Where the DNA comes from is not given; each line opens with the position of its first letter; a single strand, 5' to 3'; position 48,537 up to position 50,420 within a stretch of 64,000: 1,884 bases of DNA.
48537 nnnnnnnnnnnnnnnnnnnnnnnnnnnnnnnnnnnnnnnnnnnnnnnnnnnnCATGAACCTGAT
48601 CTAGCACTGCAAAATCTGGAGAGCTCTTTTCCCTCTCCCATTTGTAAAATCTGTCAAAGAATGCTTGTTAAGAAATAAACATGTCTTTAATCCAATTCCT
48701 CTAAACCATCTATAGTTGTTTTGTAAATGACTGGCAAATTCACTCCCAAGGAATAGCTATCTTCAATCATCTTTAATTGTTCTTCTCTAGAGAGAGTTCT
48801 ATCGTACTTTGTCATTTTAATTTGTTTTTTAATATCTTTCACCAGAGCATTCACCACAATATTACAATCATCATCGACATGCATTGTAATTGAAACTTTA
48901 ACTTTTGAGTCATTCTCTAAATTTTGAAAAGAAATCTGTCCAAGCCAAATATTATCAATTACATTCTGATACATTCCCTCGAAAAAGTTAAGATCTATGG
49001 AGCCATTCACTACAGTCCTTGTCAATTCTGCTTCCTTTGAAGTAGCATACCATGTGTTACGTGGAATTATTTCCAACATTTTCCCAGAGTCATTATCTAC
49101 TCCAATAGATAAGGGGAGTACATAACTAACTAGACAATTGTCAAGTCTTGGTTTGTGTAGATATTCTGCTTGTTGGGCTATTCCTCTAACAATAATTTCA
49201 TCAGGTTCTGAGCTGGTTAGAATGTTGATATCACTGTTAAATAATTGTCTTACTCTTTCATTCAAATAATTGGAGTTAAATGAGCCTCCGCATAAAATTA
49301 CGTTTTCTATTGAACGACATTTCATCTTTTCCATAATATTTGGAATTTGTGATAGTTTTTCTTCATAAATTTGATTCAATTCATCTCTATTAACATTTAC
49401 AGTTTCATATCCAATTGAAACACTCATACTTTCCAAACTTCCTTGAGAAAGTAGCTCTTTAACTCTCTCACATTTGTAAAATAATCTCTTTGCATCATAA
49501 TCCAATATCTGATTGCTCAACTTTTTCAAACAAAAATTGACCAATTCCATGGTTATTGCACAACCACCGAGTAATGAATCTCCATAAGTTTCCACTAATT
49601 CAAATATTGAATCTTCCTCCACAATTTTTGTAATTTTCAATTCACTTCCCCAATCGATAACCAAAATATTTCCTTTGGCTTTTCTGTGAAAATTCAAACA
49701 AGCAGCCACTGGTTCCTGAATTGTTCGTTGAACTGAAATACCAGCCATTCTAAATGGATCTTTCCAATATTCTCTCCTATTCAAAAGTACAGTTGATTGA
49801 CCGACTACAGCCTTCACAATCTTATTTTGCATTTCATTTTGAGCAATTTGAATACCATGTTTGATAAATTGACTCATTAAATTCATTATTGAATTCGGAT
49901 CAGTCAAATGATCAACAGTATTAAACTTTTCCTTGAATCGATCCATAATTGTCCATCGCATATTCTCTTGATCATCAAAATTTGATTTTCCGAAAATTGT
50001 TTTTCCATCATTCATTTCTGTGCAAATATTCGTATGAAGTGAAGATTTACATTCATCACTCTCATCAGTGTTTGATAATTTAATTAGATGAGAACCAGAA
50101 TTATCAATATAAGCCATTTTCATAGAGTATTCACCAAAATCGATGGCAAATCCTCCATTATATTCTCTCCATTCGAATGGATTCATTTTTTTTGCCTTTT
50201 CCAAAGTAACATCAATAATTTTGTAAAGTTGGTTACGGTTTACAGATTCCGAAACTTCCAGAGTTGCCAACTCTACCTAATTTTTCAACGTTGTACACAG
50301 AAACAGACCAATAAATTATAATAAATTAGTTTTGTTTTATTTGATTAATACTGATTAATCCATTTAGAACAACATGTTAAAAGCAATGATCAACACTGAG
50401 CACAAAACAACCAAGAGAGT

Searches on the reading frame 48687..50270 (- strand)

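Call 22: search_protein_families(library=pfam, proteins=[window:48687-50270:-], max_evalue=0.001)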
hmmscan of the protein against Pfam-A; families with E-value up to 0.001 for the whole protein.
window:48687-50270:- (527 aa): 1 family
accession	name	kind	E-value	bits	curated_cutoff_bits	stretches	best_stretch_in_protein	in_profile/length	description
PF00012.26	HSP70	-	2.8e-33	115.4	20.6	1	125-505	107-514/599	Hsp70 protein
